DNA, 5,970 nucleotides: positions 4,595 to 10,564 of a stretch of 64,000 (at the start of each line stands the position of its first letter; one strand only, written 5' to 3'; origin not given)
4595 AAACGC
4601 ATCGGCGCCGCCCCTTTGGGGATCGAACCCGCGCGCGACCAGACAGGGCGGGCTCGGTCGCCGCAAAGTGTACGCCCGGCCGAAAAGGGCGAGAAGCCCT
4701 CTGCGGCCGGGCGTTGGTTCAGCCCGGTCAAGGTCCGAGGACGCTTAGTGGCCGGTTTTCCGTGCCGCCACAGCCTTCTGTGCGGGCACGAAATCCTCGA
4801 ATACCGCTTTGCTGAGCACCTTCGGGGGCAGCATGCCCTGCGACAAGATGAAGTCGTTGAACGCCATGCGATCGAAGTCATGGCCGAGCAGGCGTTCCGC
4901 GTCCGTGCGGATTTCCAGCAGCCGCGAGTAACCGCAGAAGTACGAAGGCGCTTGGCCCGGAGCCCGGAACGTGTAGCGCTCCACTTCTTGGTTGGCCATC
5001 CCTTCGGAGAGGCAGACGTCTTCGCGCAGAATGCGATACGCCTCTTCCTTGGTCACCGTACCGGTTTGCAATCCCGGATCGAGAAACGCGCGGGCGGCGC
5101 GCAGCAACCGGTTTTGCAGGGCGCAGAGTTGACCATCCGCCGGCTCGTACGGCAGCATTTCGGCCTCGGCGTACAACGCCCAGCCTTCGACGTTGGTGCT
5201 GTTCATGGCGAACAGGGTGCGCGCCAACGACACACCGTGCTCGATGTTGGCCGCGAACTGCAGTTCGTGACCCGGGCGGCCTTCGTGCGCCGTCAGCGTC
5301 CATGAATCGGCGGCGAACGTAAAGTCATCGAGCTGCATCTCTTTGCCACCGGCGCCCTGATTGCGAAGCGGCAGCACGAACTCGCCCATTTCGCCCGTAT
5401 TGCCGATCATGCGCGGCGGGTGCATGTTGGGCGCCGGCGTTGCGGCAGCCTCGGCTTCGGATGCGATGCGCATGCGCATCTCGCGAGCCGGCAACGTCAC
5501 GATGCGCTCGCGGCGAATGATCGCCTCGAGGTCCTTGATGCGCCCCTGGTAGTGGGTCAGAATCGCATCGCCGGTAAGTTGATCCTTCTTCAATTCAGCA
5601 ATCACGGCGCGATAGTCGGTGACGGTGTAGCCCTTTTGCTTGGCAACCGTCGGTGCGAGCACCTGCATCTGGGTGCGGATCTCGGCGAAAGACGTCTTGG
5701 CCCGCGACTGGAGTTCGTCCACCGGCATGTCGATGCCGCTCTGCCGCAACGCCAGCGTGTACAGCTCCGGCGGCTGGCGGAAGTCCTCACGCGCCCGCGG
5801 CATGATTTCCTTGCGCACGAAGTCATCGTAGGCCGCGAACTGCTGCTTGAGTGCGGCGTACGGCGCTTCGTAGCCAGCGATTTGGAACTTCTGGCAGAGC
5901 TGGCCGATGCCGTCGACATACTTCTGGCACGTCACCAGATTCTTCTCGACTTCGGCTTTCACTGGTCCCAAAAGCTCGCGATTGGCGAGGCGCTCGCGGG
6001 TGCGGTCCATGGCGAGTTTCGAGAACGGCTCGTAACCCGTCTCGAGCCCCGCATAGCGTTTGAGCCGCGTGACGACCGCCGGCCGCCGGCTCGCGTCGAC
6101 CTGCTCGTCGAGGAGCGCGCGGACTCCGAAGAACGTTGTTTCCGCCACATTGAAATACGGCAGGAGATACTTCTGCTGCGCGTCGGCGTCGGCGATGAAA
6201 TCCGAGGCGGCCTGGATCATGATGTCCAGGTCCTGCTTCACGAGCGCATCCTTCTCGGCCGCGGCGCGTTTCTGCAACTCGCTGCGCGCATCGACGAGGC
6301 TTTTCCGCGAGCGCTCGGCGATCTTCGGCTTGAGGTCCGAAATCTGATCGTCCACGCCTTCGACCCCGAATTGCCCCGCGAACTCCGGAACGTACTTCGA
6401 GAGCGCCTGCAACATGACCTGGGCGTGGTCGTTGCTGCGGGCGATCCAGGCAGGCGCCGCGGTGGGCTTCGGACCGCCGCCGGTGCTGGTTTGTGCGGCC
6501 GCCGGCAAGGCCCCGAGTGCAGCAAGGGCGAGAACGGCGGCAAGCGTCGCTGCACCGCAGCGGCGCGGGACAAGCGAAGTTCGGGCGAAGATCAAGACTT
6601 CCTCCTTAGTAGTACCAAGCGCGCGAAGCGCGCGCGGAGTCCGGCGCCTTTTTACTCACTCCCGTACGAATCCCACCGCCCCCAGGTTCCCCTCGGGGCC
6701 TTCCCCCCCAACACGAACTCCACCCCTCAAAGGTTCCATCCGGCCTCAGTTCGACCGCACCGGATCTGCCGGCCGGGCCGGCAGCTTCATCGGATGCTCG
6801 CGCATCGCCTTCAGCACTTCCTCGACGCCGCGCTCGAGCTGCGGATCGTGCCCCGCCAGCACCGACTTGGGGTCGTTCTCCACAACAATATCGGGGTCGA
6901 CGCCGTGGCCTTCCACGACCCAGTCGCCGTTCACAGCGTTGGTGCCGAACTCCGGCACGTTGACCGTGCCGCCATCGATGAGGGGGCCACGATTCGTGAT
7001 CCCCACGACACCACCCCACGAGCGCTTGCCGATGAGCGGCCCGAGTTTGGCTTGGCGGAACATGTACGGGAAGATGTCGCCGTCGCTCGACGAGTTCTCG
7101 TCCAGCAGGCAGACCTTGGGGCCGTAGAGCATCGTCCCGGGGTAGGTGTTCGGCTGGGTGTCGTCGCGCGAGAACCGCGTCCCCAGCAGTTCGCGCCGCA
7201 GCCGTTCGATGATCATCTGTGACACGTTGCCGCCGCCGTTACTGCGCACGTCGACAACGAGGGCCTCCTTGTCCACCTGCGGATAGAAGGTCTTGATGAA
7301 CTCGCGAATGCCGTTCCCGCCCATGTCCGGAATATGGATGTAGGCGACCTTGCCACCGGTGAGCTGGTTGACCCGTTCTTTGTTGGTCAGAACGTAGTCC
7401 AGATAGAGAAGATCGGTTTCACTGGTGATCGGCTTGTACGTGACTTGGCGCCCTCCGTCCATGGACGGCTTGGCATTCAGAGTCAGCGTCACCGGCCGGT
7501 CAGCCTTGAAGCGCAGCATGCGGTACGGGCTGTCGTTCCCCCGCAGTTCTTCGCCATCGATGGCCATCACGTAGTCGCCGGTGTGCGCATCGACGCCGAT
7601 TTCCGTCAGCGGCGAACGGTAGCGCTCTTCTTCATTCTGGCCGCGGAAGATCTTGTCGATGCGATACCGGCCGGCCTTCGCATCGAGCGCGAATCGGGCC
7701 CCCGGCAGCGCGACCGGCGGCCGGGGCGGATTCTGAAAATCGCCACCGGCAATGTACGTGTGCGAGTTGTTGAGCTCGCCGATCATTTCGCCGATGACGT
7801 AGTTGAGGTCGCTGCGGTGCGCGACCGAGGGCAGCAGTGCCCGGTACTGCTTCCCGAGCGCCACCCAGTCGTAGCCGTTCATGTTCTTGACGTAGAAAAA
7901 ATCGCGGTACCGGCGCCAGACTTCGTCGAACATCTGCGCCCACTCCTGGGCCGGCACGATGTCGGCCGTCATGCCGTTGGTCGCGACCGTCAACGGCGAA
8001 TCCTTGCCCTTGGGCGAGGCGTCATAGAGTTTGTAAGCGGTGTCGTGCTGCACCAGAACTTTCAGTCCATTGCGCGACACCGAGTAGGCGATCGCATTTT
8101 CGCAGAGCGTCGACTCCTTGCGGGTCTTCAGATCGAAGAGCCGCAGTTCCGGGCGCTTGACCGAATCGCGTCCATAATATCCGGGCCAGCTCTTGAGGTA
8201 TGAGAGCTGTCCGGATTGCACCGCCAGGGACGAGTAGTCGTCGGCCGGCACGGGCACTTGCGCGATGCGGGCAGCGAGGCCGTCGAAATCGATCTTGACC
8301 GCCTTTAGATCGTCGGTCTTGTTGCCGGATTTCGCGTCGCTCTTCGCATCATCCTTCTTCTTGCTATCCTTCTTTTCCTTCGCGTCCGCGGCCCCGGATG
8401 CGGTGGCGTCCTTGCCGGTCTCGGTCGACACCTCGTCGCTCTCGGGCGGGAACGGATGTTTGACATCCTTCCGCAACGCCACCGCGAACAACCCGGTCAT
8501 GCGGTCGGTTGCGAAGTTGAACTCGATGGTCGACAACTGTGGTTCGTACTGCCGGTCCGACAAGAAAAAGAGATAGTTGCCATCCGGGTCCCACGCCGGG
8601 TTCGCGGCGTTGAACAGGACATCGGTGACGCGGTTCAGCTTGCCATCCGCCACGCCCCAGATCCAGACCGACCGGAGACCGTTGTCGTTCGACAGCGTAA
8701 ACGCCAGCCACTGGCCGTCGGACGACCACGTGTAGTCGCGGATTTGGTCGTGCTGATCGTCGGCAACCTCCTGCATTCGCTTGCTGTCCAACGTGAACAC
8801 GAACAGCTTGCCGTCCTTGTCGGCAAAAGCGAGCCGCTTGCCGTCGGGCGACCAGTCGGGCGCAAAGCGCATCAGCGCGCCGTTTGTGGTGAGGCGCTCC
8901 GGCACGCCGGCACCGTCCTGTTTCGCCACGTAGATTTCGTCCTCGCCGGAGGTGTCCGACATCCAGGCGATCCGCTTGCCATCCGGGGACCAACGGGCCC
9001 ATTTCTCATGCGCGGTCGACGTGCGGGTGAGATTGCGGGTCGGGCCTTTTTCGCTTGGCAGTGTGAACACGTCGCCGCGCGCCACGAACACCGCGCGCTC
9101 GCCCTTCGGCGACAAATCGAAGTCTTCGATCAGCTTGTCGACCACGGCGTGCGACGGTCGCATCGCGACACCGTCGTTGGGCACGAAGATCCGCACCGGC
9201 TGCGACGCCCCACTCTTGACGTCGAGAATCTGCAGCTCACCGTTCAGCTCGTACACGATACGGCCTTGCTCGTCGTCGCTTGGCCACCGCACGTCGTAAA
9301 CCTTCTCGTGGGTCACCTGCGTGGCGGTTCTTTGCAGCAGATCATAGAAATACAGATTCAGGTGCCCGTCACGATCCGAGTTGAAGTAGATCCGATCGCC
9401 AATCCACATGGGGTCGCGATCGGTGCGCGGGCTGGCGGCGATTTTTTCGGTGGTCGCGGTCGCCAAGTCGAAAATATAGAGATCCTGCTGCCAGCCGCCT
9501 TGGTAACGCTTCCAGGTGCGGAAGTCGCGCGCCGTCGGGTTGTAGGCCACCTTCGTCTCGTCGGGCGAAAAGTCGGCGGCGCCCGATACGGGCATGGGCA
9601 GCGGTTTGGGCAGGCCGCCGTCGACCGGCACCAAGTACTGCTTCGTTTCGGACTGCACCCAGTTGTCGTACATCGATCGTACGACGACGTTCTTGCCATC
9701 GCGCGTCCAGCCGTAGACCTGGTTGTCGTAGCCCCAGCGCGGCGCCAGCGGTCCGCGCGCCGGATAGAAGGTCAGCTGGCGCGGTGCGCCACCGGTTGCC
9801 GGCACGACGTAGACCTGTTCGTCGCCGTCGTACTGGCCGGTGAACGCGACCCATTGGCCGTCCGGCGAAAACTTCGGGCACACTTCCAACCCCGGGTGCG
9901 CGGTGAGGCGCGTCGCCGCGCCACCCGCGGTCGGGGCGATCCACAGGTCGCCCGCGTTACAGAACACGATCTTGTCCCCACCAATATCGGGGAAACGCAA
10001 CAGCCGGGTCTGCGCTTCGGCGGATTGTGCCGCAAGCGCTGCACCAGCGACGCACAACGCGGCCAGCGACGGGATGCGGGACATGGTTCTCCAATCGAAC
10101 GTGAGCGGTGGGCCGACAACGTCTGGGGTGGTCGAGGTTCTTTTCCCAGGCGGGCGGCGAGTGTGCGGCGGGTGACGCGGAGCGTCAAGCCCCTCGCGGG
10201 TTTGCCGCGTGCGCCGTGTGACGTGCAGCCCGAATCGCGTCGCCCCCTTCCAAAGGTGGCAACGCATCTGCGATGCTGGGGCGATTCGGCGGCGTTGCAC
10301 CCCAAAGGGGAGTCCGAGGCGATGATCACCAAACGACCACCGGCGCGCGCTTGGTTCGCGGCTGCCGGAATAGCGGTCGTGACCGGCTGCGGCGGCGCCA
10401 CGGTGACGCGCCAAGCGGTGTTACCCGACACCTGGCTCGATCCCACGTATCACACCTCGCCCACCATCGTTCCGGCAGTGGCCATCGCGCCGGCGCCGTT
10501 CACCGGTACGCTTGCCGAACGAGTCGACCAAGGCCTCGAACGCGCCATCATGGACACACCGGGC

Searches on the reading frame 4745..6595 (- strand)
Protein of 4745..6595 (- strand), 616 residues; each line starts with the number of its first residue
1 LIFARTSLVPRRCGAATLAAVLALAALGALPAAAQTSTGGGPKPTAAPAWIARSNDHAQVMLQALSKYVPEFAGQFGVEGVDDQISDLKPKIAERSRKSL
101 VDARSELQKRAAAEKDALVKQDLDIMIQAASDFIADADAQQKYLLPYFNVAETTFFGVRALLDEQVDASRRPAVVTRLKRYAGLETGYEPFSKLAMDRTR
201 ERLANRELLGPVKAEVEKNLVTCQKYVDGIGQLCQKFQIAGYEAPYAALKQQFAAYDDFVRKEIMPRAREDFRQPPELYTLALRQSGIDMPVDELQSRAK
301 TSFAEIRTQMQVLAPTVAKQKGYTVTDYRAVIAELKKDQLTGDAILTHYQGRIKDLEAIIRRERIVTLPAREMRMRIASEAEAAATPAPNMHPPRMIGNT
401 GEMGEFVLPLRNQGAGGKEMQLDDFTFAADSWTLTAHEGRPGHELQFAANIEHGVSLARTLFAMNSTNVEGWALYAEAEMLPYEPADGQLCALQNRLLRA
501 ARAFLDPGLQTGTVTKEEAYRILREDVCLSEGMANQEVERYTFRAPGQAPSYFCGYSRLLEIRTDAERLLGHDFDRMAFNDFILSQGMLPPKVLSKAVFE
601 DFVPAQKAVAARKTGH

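Call 57: search_protein_families(library=pfam, proteins=[window:4745-6595:-], max_evalue=0.00001)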
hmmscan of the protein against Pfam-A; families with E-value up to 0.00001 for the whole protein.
window:4745-6595:- (616 aa): 1 family
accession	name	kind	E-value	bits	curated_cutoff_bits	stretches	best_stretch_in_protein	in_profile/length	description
PF05960.17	DUF885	-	2.9e-88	298.2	32.4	1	70-598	1-532/532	Bacterial protein of unknown function (DUF885)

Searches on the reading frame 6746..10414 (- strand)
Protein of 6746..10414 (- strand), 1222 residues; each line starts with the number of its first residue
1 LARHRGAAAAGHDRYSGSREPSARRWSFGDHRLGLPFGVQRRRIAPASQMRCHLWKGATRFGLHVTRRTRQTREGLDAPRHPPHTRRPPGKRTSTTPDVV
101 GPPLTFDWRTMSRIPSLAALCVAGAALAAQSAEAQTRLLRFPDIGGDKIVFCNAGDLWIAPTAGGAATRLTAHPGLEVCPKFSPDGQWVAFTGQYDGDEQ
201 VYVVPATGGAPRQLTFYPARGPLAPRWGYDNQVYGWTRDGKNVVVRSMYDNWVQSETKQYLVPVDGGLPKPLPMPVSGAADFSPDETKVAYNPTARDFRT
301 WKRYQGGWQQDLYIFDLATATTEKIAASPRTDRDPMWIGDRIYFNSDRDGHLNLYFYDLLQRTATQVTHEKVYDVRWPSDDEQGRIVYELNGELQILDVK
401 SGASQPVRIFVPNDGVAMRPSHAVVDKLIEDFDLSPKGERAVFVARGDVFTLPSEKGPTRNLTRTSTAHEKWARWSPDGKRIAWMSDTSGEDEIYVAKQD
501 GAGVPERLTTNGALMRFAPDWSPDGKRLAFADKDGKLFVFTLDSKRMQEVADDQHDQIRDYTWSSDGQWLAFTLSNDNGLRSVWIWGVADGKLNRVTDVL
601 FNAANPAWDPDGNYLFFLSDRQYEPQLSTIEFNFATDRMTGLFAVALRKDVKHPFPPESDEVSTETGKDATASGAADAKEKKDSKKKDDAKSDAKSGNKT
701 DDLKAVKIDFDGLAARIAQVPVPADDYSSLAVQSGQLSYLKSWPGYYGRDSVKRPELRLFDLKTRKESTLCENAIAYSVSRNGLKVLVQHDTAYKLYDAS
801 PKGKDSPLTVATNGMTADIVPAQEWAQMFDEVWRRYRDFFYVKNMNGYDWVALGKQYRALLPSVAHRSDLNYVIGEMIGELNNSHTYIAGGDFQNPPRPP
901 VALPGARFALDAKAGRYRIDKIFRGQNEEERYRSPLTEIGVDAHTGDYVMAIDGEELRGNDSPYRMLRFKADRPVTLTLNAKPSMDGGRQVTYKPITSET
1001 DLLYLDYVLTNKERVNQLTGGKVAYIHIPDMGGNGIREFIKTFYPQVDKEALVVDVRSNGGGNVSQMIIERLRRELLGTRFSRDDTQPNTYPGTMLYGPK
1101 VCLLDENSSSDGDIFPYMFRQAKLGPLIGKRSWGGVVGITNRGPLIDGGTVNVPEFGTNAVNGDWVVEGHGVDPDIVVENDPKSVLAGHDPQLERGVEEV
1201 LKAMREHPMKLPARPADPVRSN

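Call 57: search_protein_families(library=pfam, proteins=[window:6746-10414:-], max_evalue=0.00001)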
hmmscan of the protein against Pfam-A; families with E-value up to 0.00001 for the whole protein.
window:6746-10414:- (1222 aa): 7 families
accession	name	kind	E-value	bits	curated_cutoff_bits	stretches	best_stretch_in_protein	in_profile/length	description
PF07676.18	PD40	-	8.3e-35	118.4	20.9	1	466-496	7-38/38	WD40-like Beta Propeller Repeat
PF03572.23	Peptidase_S41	-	8.5e-26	90.9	24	1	1022-1178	1-165/165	Peptidase family S41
PF14684.11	Tricorn_C1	-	1.7e-23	82.7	24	1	821-879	1-59/59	Tricorn protease C1 domain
PF14685.13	PDZ_Tricorn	-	4.8e-19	68.6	25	1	905-990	4-85/88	Tricorn protease PDZ domain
PF00930.27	DPPIV_N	-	5.9e-16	58.6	22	0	534-598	22-80/354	Dipeptidyl peptidase IV (DPP IV) N-terminal region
PF25174.1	Beta-prop_THOC3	-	2.1e-10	40.5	305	1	520-618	9-106/272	THOC3 beta-propeller domain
PF00400.38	WD40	-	1.4e-07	32.2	27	0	170-197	7-33/39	WD domain, G-beta repeat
